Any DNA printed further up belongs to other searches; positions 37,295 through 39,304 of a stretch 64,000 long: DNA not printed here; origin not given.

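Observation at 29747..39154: LysR-controlled MFS-HyuA-HyuB-MmgE/PrpD-ASL-like lyase operon: candidate uncharacterised C-N bond catabolic pathway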

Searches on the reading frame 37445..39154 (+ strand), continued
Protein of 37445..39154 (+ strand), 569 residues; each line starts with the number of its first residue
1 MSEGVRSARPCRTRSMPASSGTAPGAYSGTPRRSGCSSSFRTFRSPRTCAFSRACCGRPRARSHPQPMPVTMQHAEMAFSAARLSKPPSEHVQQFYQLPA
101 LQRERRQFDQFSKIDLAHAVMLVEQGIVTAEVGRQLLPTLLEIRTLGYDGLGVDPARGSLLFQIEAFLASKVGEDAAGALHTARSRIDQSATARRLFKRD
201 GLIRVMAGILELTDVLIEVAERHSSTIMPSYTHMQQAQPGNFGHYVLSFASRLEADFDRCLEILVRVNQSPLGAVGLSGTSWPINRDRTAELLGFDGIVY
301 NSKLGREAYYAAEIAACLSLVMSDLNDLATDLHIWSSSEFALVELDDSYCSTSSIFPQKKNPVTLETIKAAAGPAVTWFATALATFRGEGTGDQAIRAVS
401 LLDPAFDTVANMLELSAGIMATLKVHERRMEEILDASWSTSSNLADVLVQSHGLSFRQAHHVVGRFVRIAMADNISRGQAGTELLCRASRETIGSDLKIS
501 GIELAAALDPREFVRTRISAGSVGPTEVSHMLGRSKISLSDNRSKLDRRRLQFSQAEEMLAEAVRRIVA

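Call 26: search_dna_similar(query=window:37658-39154:+, collection=plasmids, mode=protein, max_rows=40, max_evalue=1e-60)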
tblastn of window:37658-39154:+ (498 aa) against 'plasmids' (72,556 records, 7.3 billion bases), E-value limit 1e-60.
Records with a match: 20; places in all: 20; records where one place covers at least 80% of the query: 20.
Best place of each record, by identity: <60% 20.
By first word of the organism name: Cereibacter 5; Cupriavidus 4; Haladaptatus 3; Variovorax 2; Caballeronia 2; Roseibium 1; Microvirga 1; Agrobacterium 1; Geminicoccaceae 1.
By predicted mobility (MOB-suite, as given by PLSDB): non-mobilizable 15; mobilizable 5.
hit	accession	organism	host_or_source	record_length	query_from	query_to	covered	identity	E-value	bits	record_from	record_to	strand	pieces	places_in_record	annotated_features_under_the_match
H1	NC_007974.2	Cupriavidus metallidurans CH34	-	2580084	5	498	99%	54.5%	1e-168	535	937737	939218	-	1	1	none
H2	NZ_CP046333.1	Cupriavidus metallidurans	sedimentation pond in a zinc factory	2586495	5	498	99%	54.5%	1e-168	535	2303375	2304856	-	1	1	none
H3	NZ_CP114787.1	Roseibium sp. Sym1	Symbiodiniaceae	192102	5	498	99%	52.6%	4e-170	539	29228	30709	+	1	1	argH: argininosuccinate lyase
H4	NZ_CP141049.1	Microvirga lotononidis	-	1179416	11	498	98%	50.0%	3e-147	473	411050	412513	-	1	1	none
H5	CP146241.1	Agrobacterium vitis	Vitis vinifera,cell culture,Grape gall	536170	8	494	98%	36.8%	2e-72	257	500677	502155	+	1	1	argH: argininosuccinate lyase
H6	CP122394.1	Geminicoccaceae bacterium SCSIO 64248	Montipora informis (coral)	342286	12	479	94%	36.2%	9e-77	270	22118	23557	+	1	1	argH: argininosuccinate lyase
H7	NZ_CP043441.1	Cupriavidus campinensis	cell culture,soil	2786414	12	498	98%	34.6%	5e-71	253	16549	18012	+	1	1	none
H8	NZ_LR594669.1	Variovorax sp. SRS16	linuron-contaminated soil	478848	9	494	98%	34.6%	2e-67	242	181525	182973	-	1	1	argH: argininosuccinate lyase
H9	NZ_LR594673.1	Variovorax sp. PBL-E5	linuron-contaminated soil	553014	9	494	98%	34.6%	3e-64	233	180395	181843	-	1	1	argH: argininosuccinate lyase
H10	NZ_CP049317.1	Caballeronia sp. SBC2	whole organism,soil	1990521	12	498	98%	33.3%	5e-69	247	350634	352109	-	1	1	none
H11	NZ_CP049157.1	Caballeronia sp. SBC1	whole organism,soil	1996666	12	498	98%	33.3%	7e-69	246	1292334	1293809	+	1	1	none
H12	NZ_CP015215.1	Cereibacter sphaeroides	Cereibacter sphaeroides 2.4.1,single ...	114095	9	498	98%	32.3%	6e-61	223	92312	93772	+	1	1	argH: argininosuccinate lyase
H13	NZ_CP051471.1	Cereibacter sphaeroides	cell culture,laboratory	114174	9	498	98%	32.3%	6e-61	223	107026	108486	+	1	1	argH: argininosuccinate lyase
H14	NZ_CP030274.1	Cereibacter sphaeroides 2.4.1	cell culture,laboratory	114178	9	498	98%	32.3%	6e-61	223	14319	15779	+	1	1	argH: argininosuccinate lyase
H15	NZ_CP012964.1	Cereibacter sphaeroides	cell culture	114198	9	498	98%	32.3%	6e-61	223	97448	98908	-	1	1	argH: argininosuccinate lyase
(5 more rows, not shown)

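Call 27: find_encoding_contigs(protein=P0008, flank=10000, max_places=2)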
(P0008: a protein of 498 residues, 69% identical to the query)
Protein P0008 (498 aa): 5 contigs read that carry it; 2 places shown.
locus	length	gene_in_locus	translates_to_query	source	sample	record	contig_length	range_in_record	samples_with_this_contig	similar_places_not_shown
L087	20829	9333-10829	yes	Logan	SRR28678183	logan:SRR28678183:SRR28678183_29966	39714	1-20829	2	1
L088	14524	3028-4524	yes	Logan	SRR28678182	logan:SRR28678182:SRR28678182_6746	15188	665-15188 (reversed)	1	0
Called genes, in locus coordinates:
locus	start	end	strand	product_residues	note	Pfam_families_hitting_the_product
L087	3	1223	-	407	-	?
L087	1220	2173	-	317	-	PF19300:BPD_transp_1_N, PF00528:BPD_transp_1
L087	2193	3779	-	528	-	PF00496:SBP_bac_5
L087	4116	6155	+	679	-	PF05378:Hydant_A_N, PF01968:Hydantoinase_A, PF19278:Hydant_A_C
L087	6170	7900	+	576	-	PF02538:Hydantoinase_B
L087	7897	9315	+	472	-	PF03972:MmgE_PrpD_N, PF19305:MmgE_PrpD_C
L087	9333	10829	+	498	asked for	PF00206:Lyase_1, PF14698:ASL_C2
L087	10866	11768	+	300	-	PF00126:HTH_1, PF03466:LysR_substrate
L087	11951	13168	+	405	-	PF05977:MFS_3, PF07690:MFS_1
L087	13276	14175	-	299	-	PF00126:HTH_1, PF03466:LysR_substrate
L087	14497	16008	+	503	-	PF07690:MFS_1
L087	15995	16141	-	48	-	-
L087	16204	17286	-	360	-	PF01547:SBP_bac_1, PF13416:SBP_bac_8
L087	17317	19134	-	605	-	PF00528:BPD_transp_1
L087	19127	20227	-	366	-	PF00005:ABC_tran, PF08402:TOBE_2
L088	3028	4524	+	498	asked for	PF00206:Lyase_1, PF14698:ASL_C2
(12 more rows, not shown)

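Call 28: find_encoding_contigs(protein=P0011, flank=10000, max_places=2)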
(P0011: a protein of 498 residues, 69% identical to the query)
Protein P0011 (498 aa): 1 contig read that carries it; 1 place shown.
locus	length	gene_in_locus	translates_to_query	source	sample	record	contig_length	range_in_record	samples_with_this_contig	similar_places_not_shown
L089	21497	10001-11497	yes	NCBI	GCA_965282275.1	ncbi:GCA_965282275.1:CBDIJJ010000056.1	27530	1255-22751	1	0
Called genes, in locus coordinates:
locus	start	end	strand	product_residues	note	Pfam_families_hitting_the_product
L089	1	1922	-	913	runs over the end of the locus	PF00528:BPD_transp_1, PF00005:ABC_tran, PF02463:SMC_N (faint), PF13401:AAA_22 (faint), PF13304:AAA_21 (weak), PF08352:oligo_HPY (weak), PF00005:ABC_tran, PF08352:oligo_HPY, +1 more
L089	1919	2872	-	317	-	PF19300:BPD_transp_1_N, PF00528:BPD_transp_1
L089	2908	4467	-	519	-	PF00496:SBP_bac_5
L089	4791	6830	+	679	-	PF05378:Hydant_A_N, PF01968:Hydantoinase_A, PF19278:Hydant_A_C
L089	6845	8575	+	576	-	PF02538:Hydantoinase_B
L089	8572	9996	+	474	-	PF03972:MmgE_PrpD_N, PF19305:MmgE_PrpD_C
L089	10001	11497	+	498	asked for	PF00206:Lyase_1, PF14698:ASL_C2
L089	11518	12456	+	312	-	PF00126:HTH_1, PF03466:LysR_substrate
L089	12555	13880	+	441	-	-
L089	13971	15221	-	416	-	PF13657:Couple_hipA, PF07804:HipA_C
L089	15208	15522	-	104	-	PF13560:HTH_31, PF01381:HTH_3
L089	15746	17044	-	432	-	PF13356:Arm-DNA-bind_3, PF00589:Phage_integrase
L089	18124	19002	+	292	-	PF00126:HTH_1, PF03466:LysR_substrate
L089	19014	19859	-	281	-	PF00892:EamA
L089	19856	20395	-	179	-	PF00293:NUDIX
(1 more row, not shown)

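Call 29: find_encoding_contigs(protein=P0013, flank=10000, max_places=1)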
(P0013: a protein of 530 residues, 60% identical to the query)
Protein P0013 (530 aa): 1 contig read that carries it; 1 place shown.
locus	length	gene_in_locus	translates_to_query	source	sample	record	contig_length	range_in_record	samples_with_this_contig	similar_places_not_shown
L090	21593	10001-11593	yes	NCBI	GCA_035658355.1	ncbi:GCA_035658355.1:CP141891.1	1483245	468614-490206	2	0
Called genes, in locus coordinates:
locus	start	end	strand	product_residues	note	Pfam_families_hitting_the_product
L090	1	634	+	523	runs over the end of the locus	PF00389:2-Hacid_dh, PF02826:2-Hacid_dh_C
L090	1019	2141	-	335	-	-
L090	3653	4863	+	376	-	-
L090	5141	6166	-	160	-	PF01777:Ribosomal_L27e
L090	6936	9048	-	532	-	PF07690:MFS_1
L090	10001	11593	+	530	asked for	PF00206:Lyase_1, PF14698:ASL_C2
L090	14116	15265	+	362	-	-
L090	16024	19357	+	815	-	PF00069:Pkinase, PF07714:PK_Tyr_Ser-Thr, PF03109:ABC1 (faint), PF00069:Pkinase, PF07714:PK_Tyr_Ser-Thr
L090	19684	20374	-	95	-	PF01423:LSM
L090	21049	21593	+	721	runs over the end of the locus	-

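Call 45: get_annotated_region(hit=H5, flank=8000)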
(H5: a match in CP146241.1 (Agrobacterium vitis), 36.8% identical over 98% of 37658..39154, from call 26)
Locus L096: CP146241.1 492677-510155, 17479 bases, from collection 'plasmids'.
description: Agrobacterium vitis strain CG957 plasmid pUnnamed1, complete sequence
organism: Agrobacterium vitis (NCBI taxid 373)
taxonomy: Bacteria; Pseudomonadota; Alphaproteobacteria; Hyphomicrobiales; Rhizobiaceae; Agrobacterium; Agrobacterium vitis
host: -; source: Vitis vinifera,cell culture,Grape gall; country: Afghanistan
typing (MOB-suite, as given by PLSDB): non-mobilizable; replicon rep_cluster_287; mating-pair formation MPF_T
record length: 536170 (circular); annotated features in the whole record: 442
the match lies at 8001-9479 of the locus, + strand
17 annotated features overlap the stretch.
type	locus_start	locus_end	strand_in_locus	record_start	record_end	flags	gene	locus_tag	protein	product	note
CDS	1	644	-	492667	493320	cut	parA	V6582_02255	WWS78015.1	ParA family partition ATPase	-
CDS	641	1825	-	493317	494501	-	-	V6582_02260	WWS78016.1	replication initiator protein A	-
CDS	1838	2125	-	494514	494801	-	-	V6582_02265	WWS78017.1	helix-turn-helix domain-containing protein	-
CDS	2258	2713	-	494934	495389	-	-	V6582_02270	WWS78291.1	DUF2285 domain-containing protein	-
CDS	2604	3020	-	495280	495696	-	-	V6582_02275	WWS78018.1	DUF6499 domain-containing protein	-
CDS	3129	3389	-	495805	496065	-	-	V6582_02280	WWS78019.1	DUF2285 domain-containing protein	-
CDS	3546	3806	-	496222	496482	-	-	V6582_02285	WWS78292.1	hypothetical protein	-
CDS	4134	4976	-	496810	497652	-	-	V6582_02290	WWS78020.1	DUF932 domain-containing protein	-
CDS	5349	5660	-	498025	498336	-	-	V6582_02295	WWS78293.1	DUF736 domain-containing protein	-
CDS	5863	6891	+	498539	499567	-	-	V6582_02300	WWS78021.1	IS110 family transposase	-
CDS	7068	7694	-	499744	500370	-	-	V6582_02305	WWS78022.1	LysR family transcriptional regulator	-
CDS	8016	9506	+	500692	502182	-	argH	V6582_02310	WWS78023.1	argininosuccinate lyase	-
CDS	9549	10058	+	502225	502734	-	-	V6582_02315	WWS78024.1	ABC transporter permease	-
CDS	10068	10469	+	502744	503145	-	-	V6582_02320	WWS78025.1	ABC transporter permease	-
CDS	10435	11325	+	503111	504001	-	-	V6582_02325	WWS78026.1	ABC transporter permease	-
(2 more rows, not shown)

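Call 59: search_protein_families(library=pfam, proteins=[L009:3292-4386:+, L009:4434-5351:+, L009:5389-6453:-, L009:13499-14731:+, L009:14769-16583:+, L009:16640-17596:-, L009:17572-19659:-, L009:19707-21446:-])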
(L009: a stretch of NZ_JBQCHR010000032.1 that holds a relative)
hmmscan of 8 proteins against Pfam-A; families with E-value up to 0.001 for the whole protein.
L009:3292-4386:+ (364 aa): 5 families
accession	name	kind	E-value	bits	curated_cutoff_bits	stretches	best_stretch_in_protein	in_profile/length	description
PF00005.33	ABC_tran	-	4.9e-35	121.5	25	1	69-219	2-136/137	ABC transporter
PF08352.17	oligo_HPY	-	1.6e-18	67.3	27.1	1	271-336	1-65/65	Oligopeptide/dipeptide transporter, C-terminal region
PF13304.12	AAA_21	-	2.9e-07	31.3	27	1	184-255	230-303/304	AAA domain, putative AbiEii toxin, Type IV TA system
PF13401.12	AAA_22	-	1.4e-05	25.9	27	1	81-161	8-84/130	AAA domain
PF13191.12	AAA_16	-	0.00015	22.8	32.6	1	77-147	23-96/167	AAA ATPase domain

L009:4434-5351:+ (305 aa): 2 families
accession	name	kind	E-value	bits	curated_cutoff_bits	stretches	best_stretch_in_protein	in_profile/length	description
PF03466.25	LysR_substrate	-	1.9e-37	129.1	28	1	92-293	3-207/209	LysR substrate binding domain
PF00126.33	HTH_1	-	2.4e-18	66.3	26.6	1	7-65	1-59/60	Bacterial regulatory helix-turn-helix protein, lysR family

L009:5389-6453:- (354 aa): 2 families
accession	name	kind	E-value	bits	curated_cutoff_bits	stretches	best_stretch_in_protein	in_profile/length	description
PF03466.25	LysR_substrate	-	2.9e-37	128.5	28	1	128-330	4-207/209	LysR substrate binding domain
PF00126.33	HTH_1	-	6.3e-18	64.9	26.6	1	43-100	2-59/60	Bacterial regulatory helix-turn-helix protein, lysR family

L009:13499-14731:+ (410 aa): 2 families
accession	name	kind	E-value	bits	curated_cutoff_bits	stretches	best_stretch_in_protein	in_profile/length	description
PF13609.12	Porin_4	-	5.7e-46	158.2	27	1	29-368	3-306/310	Gram-negative porin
PF00267.27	Porin_1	-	1e-09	38.7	23.7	1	68-363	23-307/337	Gram-negative porin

L009:14769-16583:+ (604 aa): 4 families
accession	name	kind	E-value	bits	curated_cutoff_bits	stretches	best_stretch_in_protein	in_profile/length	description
PF00015.26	MCPsignal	-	8.8e-48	162.8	34.6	1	412-568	2-172/172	Methyl-accepting chemotaxis protein (MCP) signalling domain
PF02743.24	dCache_1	-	2e-28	100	45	1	38-260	5-239/240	Cache domain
PF22673.2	MCP-like_PDC_1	-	1e-08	36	27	1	116-176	50-111/113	Methyl-accepting chemotaxis protein-like, first PDC sensor domain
PF00672.30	HAMP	-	1.1e-07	32.5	25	1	302-346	8-50/53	HAMP domain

L009:16640-17596:- (318 aa): 3 families
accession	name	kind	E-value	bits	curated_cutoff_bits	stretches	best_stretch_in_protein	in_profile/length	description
PF03466.25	LysR_substrate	-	1.3e-36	126.4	28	1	98-302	2-208/209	LysR substrate binding domain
PF00126.33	HTH_1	-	1.5e-17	63.7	26.6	1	15-73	2-60/60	Bacterial regulatory helix-turn-helix protein, lysR family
PF08281.18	Sigma70_r4_2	-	0.0003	20.8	25.7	1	9-49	9-49/54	Sigma-70, region 4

L009:17572-19659:- (695 aa): 0 families

L009:19707-21446:- (579 aa): 1 family
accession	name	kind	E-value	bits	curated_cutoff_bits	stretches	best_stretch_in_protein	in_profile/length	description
PF02321.23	OEP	-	3.2e-52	177.5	22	2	138-321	4-187/187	Outer membrane efflux protein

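Call 63: search_solved_structures(query=L001:2903-4486:-, max_evalue=1e-10)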
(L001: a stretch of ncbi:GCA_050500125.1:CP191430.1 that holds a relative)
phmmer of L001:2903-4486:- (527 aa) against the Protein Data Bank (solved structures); distinct sequences matched with E-value up to 1e-10: 60.
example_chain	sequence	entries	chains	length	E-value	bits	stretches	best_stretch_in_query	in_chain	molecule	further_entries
6hlx_A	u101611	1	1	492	6.3e-90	305.6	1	50-525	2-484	AgaA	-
5u4o_A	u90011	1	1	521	1.1e-44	156.3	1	46-487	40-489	ABC transporter substrate-binding protein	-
1uqw_A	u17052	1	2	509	4.3e-43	151.1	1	57-510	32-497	PUTATIVE BINDING PROTEIN YLIB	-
7kz8_A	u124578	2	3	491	1e-38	136.7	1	50-485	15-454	Peptide/nickel transport system substrate-binding protein AapF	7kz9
5f1q_A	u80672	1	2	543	2.7e-38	135.3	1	26-506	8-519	Periplasmic dipeptide transport protein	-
8z1y_F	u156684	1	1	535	5.6e-38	134.2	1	26-506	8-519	Dipeptide-binding protein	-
5za4_A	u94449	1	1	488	1.6e-37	132.7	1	51-510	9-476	Putative ABC transporter periplasmic binding protein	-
5z99_A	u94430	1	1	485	2e-37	132.4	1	53-510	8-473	Putative ABC transporter periplasmic binding protein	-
5yyb_A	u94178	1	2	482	2.7e-37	132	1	61-510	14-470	Putative ABC transporter periplasmic binding protein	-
8z1z_F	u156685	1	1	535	4.5e-37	131.3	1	26-506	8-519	Dipeptide-binding protein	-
1dpp_A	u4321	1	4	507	1.5e-36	129.6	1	93-506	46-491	DIPEPTIDE BINDING PROTEIN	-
1dpe_A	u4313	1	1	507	5.2e-36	127.8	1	93-506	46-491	DIPEPTIDE-BINDING PROTEIN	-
5isu_A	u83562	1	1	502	3e-34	121.9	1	45-503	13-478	Lmo0135 protein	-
8upi_A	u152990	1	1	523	1.7e-30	109.6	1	79-424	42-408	Peptide ABC transporter substrate-binding protein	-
8ay0_A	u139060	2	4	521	1.4e-29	106.5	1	81-505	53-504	Dipeptide-binding protein DppE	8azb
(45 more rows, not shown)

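Call 96: search_protein_families(library=ncbifam, proteins=[L005:13432-14664:+], max_evalue=1e-10)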
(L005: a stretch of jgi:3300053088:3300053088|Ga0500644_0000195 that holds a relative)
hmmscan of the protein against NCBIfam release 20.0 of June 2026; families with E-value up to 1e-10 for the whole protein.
L005:13432-14664:+ (410 aa): 6 families
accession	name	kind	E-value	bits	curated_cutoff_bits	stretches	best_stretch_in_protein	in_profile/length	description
NF040817.1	GdhA_Arch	equivalog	2.2e-126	422.4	750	1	1-409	9-417/419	glutamate dehydrogenase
NF041398.1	GluDhGdhB_Halo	equivalog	8.5e-126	420.1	620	1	2-410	7-410/410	glutamate dehydrogenase GdhB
NF006929.0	PRK09414.1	equivalog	9.6e-61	206.1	536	1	21-402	52-438/445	NADP-specific glutamate dehydrogenase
NF010634.0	PRK14031.1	equivalog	1e-44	152.7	822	1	21-369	48-402/444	NADP-specific glutamate dehydrogenase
NF010633.0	PRK14030.1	subfamily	2.2e-42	145.7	743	1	22-375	49-409/445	glutamate dehydrogenase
NF035922.1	Trp_DH_ScyB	equivalog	1.2e-16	60.7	600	0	268-404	215-344/346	tryptophan dehydrogenase ScyB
